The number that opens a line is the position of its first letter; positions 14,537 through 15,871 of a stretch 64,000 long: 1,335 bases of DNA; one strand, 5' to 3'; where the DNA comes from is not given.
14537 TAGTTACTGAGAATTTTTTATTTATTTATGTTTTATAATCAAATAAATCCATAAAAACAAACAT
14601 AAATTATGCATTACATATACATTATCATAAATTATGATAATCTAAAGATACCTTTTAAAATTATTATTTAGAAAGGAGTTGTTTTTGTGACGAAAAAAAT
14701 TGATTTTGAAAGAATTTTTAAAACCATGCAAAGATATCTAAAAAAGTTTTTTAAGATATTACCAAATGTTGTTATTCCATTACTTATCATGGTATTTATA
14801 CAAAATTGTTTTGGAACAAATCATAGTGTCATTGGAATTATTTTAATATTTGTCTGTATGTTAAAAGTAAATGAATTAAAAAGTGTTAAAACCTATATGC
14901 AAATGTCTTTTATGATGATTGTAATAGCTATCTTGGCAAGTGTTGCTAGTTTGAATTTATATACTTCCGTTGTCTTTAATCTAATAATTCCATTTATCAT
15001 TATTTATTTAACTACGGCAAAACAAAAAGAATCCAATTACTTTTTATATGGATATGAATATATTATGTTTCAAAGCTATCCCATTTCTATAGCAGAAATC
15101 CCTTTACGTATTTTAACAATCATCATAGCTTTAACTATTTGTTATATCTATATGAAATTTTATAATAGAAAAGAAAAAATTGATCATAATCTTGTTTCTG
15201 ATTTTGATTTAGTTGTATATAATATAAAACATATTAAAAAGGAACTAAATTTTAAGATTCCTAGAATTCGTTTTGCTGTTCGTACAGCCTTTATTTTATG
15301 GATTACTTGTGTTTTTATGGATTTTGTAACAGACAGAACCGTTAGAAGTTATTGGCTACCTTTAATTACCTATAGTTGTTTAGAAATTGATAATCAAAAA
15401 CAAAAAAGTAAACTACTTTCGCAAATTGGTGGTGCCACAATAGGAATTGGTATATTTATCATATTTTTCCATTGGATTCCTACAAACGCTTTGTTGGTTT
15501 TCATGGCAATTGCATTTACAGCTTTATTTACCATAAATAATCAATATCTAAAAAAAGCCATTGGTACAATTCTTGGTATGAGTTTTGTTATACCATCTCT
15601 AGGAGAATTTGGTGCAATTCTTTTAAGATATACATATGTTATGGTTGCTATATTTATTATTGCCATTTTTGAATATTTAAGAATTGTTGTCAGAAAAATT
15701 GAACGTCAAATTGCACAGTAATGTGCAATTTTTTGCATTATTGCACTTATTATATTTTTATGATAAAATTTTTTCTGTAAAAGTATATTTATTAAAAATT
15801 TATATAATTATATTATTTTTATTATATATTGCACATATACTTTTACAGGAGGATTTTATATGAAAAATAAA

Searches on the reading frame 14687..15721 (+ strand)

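Call 65: search_protein_families(library=pfam, proteins=[window:14687-15721:+], max_evalue=0.00001)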
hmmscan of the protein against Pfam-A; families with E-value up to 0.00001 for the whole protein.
window:14687-15721:+ (344 aa): 1 family
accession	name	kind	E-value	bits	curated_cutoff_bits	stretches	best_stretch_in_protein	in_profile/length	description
PF13515.12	FUSC_2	-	8.3e-08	32.9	25.6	1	219-327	12-125/126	Fusaric acid resistance protein-like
